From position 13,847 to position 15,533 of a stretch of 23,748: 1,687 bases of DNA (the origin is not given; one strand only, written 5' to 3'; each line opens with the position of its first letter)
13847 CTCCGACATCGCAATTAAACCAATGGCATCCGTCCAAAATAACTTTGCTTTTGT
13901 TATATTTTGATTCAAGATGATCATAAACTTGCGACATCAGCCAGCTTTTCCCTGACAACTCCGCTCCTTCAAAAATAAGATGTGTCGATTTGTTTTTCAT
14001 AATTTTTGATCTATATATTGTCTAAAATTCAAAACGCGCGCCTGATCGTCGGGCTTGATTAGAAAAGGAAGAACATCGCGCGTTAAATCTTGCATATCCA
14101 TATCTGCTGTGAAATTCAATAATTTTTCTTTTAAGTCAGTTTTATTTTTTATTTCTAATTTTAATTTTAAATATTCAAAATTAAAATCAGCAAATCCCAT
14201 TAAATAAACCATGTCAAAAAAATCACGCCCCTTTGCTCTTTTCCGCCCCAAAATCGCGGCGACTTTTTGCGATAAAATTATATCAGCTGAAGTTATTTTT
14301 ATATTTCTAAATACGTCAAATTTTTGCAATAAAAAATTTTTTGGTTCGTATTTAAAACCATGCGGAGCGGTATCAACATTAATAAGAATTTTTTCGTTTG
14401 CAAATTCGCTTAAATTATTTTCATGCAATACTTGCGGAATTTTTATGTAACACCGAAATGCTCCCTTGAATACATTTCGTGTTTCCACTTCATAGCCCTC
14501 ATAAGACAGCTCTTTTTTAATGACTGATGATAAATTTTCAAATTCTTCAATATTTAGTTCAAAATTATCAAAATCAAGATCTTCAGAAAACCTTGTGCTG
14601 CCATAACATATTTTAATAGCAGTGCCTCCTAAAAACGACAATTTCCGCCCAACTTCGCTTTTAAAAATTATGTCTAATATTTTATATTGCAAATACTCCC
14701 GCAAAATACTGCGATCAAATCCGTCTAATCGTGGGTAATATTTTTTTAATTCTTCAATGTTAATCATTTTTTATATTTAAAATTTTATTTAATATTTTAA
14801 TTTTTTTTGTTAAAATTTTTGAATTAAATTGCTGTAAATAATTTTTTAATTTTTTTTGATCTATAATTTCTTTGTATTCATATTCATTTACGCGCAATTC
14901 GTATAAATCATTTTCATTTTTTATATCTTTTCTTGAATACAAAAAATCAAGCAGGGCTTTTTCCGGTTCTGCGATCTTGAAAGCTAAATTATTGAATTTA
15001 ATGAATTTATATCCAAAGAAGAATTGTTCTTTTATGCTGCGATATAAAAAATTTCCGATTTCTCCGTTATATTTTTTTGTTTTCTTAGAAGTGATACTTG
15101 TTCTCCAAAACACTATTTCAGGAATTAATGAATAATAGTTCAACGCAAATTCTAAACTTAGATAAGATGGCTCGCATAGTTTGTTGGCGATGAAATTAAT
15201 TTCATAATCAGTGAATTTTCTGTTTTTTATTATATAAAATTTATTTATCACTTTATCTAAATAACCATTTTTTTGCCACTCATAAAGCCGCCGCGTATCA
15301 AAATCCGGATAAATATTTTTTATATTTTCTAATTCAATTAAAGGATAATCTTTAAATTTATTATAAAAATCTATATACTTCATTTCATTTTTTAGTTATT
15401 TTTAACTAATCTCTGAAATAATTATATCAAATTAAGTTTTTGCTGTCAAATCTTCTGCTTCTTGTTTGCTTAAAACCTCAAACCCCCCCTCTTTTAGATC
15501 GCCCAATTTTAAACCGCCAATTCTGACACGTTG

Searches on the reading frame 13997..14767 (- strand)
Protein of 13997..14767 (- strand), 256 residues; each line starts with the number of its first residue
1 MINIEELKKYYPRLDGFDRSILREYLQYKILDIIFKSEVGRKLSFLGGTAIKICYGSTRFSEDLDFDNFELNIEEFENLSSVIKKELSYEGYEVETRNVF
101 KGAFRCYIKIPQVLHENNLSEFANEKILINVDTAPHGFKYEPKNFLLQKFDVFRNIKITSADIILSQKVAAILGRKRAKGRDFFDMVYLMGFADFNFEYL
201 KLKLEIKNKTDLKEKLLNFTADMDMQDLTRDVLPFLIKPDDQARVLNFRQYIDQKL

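Call 3: search_protein_families(library=pfam, proteins=[window:13997-14767:-], max_evalue=0.1)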
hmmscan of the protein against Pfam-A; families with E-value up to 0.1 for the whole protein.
window:13997-14767:- (256 aa): 1 family
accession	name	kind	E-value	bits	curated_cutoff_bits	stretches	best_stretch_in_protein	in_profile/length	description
PF08843.17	AbiEii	-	5.3e-20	72.8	22.5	1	31-229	3-213/238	Nucleotidyl transferase AbiEii toxin, Type IV TA system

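Call 4: search_protein_families(library=padloc, proteins=[window:13997-14767:-], max_evalue=0.1)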
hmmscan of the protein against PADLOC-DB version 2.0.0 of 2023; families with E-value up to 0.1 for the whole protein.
window:13997-14767:- (256 aa): 23 families
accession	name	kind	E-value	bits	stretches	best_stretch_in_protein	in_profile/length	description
PDLC02313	AbiEii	-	3e-86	287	1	1-254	1-253/254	AbiEii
PDLC02293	AbiEii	-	2.4e-27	94.1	1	6-241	5-251/270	AbiEii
PDLC02296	AbiEii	-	1.2e-22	78.4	1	12-223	15-232/282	AbiEii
PDLC02304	AbiEii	-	6.7e-19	66.8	1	1-218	1-214/260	AbiEii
PDLC02323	AbiEii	-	2.1e-18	64.9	1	1-218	1-213/248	AbiEii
PDLC02307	AbiEii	-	1.4e-15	55.7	1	41-209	21-163/219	AbiEii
PDLC02328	AbiEii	-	2.8e-11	41.7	1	40-191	12-143/203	AbiEii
PDLC02305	AbiEii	-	9.7e-11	39.4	1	36-241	37-242/306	AbiEii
PDLC02330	AbiEii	-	5.6e-10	37.3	1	24-190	8-159/219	AbiEii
PDLC02294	AbiEii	-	7.3e-09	33.8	1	31-235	33-236/260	AbiEii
PDLC02324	AbiEii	-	4.1e-08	31.3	1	28-75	11-59/231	AbiEii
PDLC02321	AbiEii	-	9.3e-08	30.1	2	148-212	171-234/296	AbiEii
PDLC02318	AbiEii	-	1.3e-06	26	1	1-188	1-182/280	AbiEii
PDLC02292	AbiEii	-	4e-06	24.9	1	21-89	28-93/283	AbiEii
PDLC02317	AbiEii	-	4.7e-06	23.8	1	32-67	33-69/396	AbiEii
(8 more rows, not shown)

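Call 6: search_protein_families(library=ncbifam, proteins=[window:13997-14767:-], max_evalue=1)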
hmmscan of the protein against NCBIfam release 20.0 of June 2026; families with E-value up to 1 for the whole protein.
window:13997-14767:- (256 aa): 1 family
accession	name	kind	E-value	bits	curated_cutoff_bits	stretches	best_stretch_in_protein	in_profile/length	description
TIGR03516.1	ppisom_GldI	equivalog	0.059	12.7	157.6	1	60-103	85-128/177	gliding motility-associated peptidyl-prolyl isomerase GldI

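Call 22: find_homologous_proteins(query=window:13997-14767:-)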
Query window:13997-14767:- (256 aa): 4208 proteins with E <= 0.001 among 4710 candidates; the best 120 are listed.
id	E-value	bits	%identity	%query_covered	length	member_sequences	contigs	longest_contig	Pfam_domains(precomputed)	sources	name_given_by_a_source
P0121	8.3e-163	558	100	100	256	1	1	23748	PF08843.18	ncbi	ncbi:MAG: nucleotidyl transferase AbiEii/AbiGii toxin family protein [bacterium]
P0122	1.5e-144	498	89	100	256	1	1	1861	PF08843.18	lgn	-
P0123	9.8e-122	423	76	100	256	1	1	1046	PF08843.18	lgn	-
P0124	1.0e-119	417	73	100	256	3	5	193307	PF08843.18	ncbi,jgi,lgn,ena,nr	ncbi:nucleotidyl transferase AbiEii/AbiGii toxin family protein [Patescibacteria group bacterium]|nr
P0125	2.0e-119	416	74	100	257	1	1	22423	PF08843.18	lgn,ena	-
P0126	4.4e-119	415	74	100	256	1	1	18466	PF08843.18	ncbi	-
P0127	5.9e-119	414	75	100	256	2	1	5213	PF08843.18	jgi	-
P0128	7.2e-119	414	73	100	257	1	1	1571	PF08843.18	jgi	jgi:predicted nucleotidyltransferase component of viral defense system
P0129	2.3e-118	412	75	100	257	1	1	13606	PF08843.18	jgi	-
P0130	2.4e-118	412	72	100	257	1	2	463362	PF08843.18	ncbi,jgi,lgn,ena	ncbi:MAG: nucleotidyl transferase AbiEii/AbiGii toxin family protein [Patescibacteria group bacteriu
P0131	2.4e-118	412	74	100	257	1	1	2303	PF08843.18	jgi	jgi:predicted nucleotidyltransferase component of viral defense system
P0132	3.3e-118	412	74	100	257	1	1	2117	PF08843.18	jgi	jgi:predicted nucleotidyltransferase component of viral defense system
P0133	8.6e-118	410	73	100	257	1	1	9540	PF08843.18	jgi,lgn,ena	-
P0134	1.4e-116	406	73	100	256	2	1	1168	PF08843.18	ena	-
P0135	1.8e-116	406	74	100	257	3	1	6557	PF08843.18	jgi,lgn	jgi:predicted nucleotidyltransferase component of viral defense system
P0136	6.0e-115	401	72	100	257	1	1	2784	PF08843.18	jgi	jgi:predicted nucleotidyltransferase component of viral defense system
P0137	7.8e-115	401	71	100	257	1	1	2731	PF08843.18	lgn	-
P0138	1.4e-114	400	73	100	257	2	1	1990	PF08843.18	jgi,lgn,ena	-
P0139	3.8e-114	399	72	100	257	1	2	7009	PF08843.18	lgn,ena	-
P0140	1.7e-113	396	70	100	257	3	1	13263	PF08843.18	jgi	jgi:predicted nucleotidyltransferase component of viral defense system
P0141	1.9e-113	396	71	100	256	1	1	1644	PF08843.18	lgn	-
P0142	2.1e-113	396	71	100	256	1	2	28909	PF08843.18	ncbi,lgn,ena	-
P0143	2.9e-113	396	70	100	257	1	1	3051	PF08843.18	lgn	-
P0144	3.2e-113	395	71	100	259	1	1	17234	PF08843.18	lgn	-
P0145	3.4e-113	395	72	100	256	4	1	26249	PF08843.18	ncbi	-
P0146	3.6e-113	395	70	100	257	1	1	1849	PF08843.18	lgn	-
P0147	4.3e-112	392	70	100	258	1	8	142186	PF08843.18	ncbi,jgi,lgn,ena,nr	ncbi:MAG TPA: hypothetical protein DCS28_03455 [Candidatus Moranbacteria bacterium]|nr:hypothetical 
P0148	4.6e-112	392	69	100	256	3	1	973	PF08843.18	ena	-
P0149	7.0e-112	391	70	100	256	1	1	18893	PF08843.18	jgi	jgi:predicted nucleotidyltransferase component of viral defense system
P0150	1.1e-111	390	70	100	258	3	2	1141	PF08843.18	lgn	-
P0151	1.1e-111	390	68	100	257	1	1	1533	PF08843.18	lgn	-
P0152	2.1e-111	390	70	100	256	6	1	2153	PF08843.18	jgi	-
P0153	4.6e-111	388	70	100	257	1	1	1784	PF08843.18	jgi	jgi:predicted nucleotidyltransferase component of viral defense system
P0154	6.3e-111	388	69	100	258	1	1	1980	PF08843.18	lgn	-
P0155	7.1e-111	388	70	100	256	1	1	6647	PF08843.18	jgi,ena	-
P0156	1.1e-110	387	70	100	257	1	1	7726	PF08843.18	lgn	-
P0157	1.1e-110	387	69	99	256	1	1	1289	PF08843.18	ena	-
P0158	1.3e-110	387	69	100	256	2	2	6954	PF08843.18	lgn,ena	-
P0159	1.5e-110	387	68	100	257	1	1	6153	PF08843.18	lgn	-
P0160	2.0e-110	386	70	100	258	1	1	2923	PF08843.18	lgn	-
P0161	1.2e-109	384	70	100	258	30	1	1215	PF08843.18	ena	-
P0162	2.5e-109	383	70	100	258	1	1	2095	PF08843.18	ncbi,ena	-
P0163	3.2e-109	382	69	100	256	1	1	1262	PF08843.18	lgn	-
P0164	3.8e-109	382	70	100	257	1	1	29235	PF08843.18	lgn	-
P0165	4.9e-109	382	69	100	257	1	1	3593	PF08843.18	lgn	-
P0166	5.8e-109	382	70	100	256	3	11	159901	PF08843.18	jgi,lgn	jgi:predicted nucleotidyltransferase component of viral defense system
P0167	7.2e-109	381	69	100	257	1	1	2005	PF08843.18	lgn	-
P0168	9.1e-109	381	70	100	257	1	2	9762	PF08843.18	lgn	-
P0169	1.1e-108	381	68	100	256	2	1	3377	PF08843.18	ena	-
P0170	1.1e-108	381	68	100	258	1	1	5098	PF08843.18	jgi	jgi:predicted nucleotidyltransferase component of viral defense system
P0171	1.6e-108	380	69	99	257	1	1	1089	PF08843.18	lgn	-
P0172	2.2e-108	380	70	100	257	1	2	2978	PF08843.18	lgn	-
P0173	2.9e-108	379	68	99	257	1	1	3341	PF08843.18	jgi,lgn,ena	-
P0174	3.4e-108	379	68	100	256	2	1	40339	PF08843.18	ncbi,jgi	ncbi:MAG: nucleotidyl transferase AbiEii/AbiGii toxin family protein [Patescibacteria group bacteriu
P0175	4.2e-108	379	68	100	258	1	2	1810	PF08843.18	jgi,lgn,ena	-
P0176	4.2e-108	379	69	100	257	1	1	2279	PF08843.18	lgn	-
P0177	9.4e-108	378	69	100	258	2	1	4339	PF08843.18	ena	-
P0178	1.7e-107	377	68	100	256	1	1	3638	PF08843.18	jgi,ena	-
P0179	3.8e-107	376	68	100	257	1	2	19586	PF08843.18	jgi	jgi:predicted nucleotidyltransferase component of viral defense system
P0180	4.9e-107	375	69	100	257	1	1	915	PF08843.18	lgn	-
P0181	6.3e-107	375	67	100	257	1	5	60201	PF08843.18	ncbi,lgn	-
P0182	9.0e-107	374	68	100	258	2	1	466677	PF08843.18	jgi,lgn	jgi:predicted nucleotidyltransferase component of viral defense system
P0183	1.0e-106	374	68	100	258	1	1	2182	PF08843.18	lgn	-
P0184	1.3e-106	374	66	100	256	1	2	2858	PF08843.18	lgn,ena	-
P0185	2.2e-106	373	64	100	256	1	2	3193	PF08843.18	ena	-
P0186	2.2e-105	370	65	100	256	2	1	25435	PF08843.18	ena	-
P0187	3.1e-105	369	67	100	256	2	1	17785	PF08843.18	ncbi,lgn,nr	ncbi:MAG: nucleotidyl transferase AbiEii/AbiGii toxin family protein [Candidatus Pacebacteria bacter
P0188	6.0e-105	368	64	100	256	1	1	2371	PF08843.18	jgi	-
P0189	6.5e-105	368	67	100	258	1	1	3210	PF08843.18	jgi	jgi:predicted nucleotidyltransferase component of viral defense system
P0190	2.7e-104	366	68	100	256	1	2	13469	PF08843.18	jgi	-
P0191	5.5e-104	365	67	100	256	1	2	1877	PF08843.18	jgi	jgi:predicted nucleotidyltransferase component of viral defense system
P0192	1.1e-103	364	65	100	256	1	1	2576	PF08843.18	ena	-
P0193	1.2e-103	364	63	100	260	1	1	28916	PF08843.18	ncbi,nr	ncbi:nucleotidyl transferase AbiEii/AbiGii toxin family protein [Patescibacteria group bacterium AH-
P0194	1.3e-103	364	65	100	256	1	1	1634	PF08843.18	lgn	-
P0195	3.5e-103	363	64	100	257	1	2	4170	PF08843.18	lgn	-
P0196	4.5e-103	362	65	100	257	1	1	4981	PF08843.18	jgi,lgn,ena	-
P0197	8.0e-103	361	70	93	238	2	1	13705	PF08843.18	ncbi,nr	ncbi:MAG: nucleotidyl transferase AbiEii/AbiGii toxin family protein, partial [bacterium]|nr:nucleot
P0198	1.9e-102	360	64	100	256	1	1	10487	PF08843.18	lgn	-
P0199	2.3e-102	360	64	100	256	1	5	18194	PF08843.18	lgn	-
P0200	3.5e-102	359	63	100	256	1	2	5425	PF08843.18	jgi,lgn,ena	-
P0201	4.2e-102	359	65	100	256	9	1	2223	PF08843.18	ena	-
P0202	2.2e-101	357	65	100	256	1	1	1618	PF08843.18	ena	-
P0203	2.4e-101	357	65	100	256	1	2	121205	PF08843.18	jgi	jgi:predicted nucleotidyltransferase component of viral defense system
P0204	2.7e-101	356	65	100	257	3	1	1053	PF08843.18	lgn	-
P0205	7.8e-101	355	66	100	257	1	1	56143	PF08843.18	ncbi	-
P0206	8.0e-101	355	64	100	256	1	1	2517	PF08843.18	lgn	-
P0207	2.2e-100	353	66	100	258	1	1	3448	PF08843.18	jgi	jgi:predicted nucleotidyltransferase component of viral defense system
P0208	3.4e-100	353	64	100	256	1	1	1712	PF08843.18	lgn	-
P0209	8.5e-100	352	64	100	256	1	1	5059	PF08843.18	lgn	-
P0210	1.0e-99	351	61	100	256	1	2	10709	PF08843.18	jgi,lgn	jgi:predicted nucleotidyltransferase component of viral defense system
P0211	1.2e-99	351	64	100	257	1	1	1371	PF08843.18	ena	-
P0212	2.4e-99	350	63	100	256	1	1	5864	PF08843.18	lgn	-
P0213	4.4e-99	349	64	100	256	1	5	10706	PF08843.18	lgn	-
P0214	4.4e-99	349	62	100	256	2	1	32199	PF08843.18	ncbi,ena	-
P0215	5.7e-99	349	63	100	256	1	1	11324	PF08843.18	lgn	-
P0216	6.0e-99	349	62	100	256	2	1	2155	PF08843.18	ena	-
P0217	8.5e-99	348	62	100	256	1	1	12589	PF08843.18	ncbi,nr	ncbi:MAG: nucleotidyl transferase AbiEii/AbiGii toxin family protein [Patescibacteria group bacteriu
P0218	8.6e-99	348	62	100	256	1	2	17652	PF08843.18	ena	-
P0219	1.7e-98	347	63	100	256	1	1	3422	PF08843.18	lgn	-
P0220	2.8e-98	347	62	100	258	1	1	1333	PF08843.18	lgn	-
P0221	4.6e-98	346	61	100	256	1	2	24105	PF08843.18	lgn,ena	-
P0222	5.8e-98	346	62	100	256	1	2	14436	PF08843.18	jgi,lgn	jgi:predicted nucleotidyltransferase component of viral defense system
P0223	7.6e-98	345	63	100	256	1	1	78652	PF08843.18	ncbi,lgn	-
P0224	1.8e-97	344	64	100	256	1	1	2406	PF08843.18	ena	-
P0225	3.0e-97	343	62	100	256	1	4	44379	PF08843.18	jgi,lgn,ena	-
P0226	4.3e-97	343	60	100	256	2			PF08843.18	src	-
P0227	2.3e-95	337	60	100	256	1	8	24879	PF08843.18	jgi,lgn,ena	-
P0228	4.7e-95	336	60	100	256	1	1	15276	PF08843.18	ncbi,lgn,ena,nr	ncbi:MAG TPA: nucleotidyl transferase AbiEii/AbiGii toxin family protein [Candidatus Moranbacteria b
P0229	6.1e-95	336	60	100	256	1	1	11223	PF08843.18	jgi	jgi:predicted nucleotidyltransferase component of viral defense system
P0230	2.2e-94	334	60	100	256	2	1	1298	PF08843.18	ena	-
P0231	2.2e-94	334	61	100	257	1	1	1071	PF08843.18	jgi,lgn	jgi:predicted nucleotidyltransferase component of viral defense system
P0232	6.7e-94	332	61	100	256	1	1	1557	PF08843.18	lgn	-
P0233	8.3e-94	332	62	100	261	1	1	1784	PF08843.18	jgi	jgi:predicted nucleotidyltransferase component of viral defense system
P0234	1.3e-93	331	57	100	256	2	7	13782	PF08843.18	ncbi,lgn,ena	-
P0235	2.9e-93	330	62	99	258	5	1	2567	PF08843.18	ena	-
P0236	2.0e-92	327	60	100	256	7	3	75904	PF08843.18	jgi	-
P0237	2.5e-92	327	62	99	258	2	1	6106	PF08843.18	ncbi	-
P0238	5.7e-92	326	59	100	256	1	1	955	PF08843.18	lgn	-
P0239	6.7e-91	322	59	100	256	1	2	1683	PF08843.18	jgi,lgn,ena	-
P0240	8.0e-91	322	59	100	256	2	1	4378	PF08843.18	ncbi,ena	-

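Call 24: find_related_loci(query=A2, collection=metagenome_contigs, flank=4000)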
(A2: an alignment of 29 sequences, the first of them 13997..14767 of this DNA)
Query A2 (256 aa) in metagenome_contigs; peptide patterns used: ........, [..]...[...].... (x = any residue, [..] = any of these).
600 stretches matched a pattern (row limit reached: there are more); 579 encode a relative of the query (tblastn E <= 1e-3); the best 80 are kept; 80 distinct loci.
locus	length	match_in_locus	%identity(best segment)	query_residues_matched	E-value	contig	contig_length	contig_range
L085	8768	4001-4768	74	1-256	1e-125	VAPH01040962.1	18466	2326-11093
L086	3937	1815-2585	71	1-256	5e-118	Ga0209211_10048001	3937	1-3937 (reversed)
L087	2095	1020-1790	70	1-256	3e-122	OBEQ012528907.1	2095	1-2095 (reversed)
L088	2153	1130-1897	70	1-256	3e-118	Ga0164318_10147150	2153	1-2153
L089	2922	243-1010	68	1-256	4e-114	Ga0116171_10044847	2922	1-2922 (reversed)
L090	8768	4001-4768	66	1-256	3e-110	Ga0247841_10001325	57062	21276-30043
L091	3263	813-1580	65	1-256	7e-112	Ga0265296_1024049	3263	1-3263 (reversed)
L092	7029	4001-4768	65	1-256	4e-109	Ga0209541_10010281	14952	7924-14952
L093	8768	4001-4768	61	1-256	1e-104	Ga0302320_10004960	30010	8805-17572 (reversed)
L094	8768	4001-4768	61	1-256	1e-102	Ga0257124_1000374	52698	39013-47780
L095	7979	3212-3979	60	1-256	9e-102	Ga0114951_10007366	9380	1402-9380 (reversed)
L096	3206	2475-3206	64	1-244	1e-102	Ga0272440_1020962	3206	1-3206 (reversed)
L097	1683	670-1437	59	1-256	4e-104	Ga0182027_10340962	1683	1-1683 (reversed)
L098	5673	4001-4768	57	1-256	2e-96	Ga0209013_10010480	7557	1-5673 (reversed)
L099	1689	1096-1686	73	1-197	1e-99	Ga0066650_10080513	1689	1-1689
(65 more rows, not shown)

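Call 37: find_encoding_contigs(protein=P0122, flank=3000, max_places=3)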
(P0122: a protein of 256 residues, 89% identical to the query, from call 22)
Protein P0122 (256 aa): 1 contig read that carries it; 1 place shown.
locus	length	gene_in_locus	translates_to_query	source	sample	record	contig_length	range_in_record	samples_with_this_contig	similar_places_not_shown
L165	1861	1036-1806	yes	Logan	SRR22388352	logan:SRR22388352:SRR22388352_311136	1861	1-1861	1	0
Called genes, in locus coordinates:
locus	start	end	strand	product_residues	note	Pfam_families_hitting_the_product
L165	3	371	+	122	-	?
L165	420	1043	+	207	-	-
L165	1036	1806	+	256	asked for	PF08843:AbiEii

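Call 38: find_encoding_contigs(protein=P0124, flank=4000, max_places=4)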
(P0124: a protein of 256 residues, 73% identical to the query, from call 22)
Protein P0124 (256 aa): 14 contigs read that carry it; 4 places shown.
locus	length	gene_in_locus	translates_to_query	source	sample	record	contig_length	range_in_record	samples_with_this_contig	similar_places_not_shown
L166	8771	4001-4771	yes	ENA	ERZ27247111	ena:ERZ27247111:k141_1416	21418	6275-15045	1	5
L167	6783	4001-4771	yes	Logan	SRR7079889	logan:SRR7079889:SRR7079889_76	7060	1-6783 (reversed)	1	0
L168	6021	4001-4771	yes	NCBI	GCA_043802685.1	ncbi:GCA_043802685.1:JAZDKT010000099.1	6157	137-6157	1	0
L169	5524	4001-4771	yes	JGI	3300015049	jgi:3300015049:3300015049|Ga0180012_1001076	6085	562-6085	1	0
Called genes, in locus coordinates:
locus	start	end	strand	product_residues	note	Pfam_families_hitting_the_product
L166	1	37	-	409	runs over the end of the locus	PF13477:Glyco_trans_4_2, PF13439:Glyco_transf_4, PF13579:Glyco_trans_4_4, PF00534:Glycos_transf_1, PF13692:Glyco_trans_1_4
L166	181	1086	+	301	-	PF01073:3Beta_HSD, PF01370:Epimerase, PF02719:Polysacc_synt_2, PF04321:RmlD_sub_bind, PF05368:NmrA, PF13460:NAD_binding_10, PF16363:GDP_Man_Dehyd, PF07993:NAD_binding_4 (weak)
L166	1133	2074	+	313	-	PF01370:Epimerase, PF02719:Polysacc_synt_2 (faint), PF04321:RmlD_sub_bind (weak), PF07993:NAD_binding_4 (faint), PF16363:GDP_Man_Dehyd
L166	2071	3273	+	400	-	PF13439:Glyco_transf_4, PF20706:GT4-conflict, PF00534:Glycos_transf_1, PF13692:Glyco_trans_1_4, PF13524:Glyco_trans_1_2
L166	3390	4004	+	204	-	-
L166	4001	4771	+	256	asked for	PF08843:AbiEii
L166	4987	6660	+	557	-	PF04138:GtrA_DPMS_TM, PF13439:Glyco_transf_4, PF13579:Glyco_trans_4_4 (faint), PF00534:Glycos_transf_1, PF13692:Glyco_trans_1_4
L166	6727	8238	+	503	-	PF02310:B12-binding, PF04055:Radical_SAM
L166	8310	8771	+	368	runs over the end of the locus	PF13439:Glyco_transf_4, PF13579:Glyco_trans_4_4 (weak), PF20706:GT4-conflict, PF00534:Glycos_transf_1, PF13692:Glyco_trans_1_4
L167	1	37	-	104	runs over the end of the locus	?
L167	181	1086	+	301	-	PF01073:3Beta_HSD, PF01370:Epimerase, PF02719:Polysacc_synt_2, PF04321:RmlD_sub_bind, PF05368:NmrA, PF13460:NAD_binding_10, PF16363:GDP_Man_Dehyd, PF07993:NAD_binding_4 (weak)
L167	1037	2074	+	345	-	PF04321:RmlD_sub_bind (weak), PF01370:Epimerase, PF02719:Polysacc_synt_2 (faint), PF07993:NAD_binding_4 (faint), PF16363:GDP_Man_Dehyd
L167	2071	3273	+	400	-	PF13439:Glyco_transf_4, PF20706:GT4-conflict, PF00534:Glycos_transf_1, PF13692:Glyco_trans_1_4, PF13524:Glyco_trans_1_2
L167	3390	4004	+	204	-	-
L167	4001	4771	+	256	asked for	PF08843:AbiEii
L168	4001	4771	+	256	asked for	PF08843:AbiEii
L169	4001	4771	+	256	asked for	PF08843:AbiEii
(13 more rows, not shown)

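Call 55: find_encoding_contigs(protein=P0121, flank=10000, max_places=2)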
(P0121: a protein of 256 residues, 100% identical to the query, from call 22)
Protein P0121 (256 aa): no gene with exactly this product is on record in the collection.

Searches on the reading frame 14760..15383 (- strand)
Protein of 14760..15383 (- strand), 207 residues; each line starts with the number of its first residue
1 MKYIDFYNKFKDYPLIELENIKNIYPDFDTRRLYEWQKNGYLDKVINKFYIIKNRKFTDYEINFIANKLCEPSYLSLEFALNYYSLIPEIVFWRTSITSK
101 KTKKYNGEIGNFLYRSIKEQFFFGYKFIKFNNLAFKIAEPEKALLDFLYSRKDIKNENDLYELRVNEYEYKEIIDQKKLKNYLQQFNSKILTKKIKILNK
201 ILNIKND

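Call 3: search_protein_families(library=pfam, proteins=[window:14760-15383:-], max_evalue=0.1)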
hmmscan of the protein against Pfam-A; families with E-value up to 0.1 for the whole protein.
window:14760-15383:- (207 aa): 0 families

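Call 4: search_protein_families(library=padloc, proteins=[window:14760-15383:-], max_evalue=0.1)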
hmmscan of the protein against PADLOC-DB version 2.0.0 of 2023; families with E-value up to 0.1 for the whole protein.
window:14760-15383:- (207 aa): 13 families
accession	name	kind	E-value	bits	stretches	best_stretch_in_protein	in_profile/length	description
PDLC02241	AbiEi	-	1.4e-58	196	1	1-201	1-197/199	AbiEi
PDLC02272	AbiEi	-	5e-55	184.4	1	1-203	1-199/200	AbiEi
PDLC02230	AbiEi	-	4.7e-33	112.5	1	31-200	21-191/192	AbiEi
PDLC02240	AbiEi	-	1.7e-16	58.4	1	40-200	45-212/216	AbiEi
PDLC02267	AbiEi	-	1.3e-15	55.5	1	14-205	19-204/252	AbiEi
PDLC02274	AbiEi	-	1.5e-11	42.4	1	39-182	44-194/217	AbiEi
PDLC02269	AbiEi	-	2.6e-11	41.3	1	5-195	2-187/251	AbiEi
PDLC02255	AbiEi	-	5.2e-10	37.2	1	32-198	36-183/186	AbiEi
PDLC02271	AbiEi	-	2.4e-09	34.8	1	30-198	41-215/263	AbiEi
PDLC02232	AbiEi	-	2.3e-08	32.1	1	32-153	40-165/177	AbiEi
PDLC02225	AbiEi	-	3.4e-07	28.2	1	28-188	30-183/198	AbiEi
PDLC02265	AbiEi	-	0.00087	17.1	1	28-164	27-164/198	AbiEi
PDLC02276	AbiEi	-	0.0028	15.2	1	40-194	44-200/270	AbiEi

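Call 6: search_protein_families(library=ncbifam, proteins=[window:14760-15383:-], max_evalue=1)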
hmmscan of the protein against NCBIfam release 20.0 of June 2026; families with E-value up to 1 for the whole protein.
window:14760-15383:- (207 aa): 1 family
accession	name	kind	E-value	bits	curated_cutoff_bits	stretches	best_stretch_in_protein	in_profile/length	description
NF047376.1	TAA_AbiEi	equivalog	1.6e-06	27.9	150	1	32-147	41-161/172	type IV toxin-antitoxin system AbiEi family antitoxin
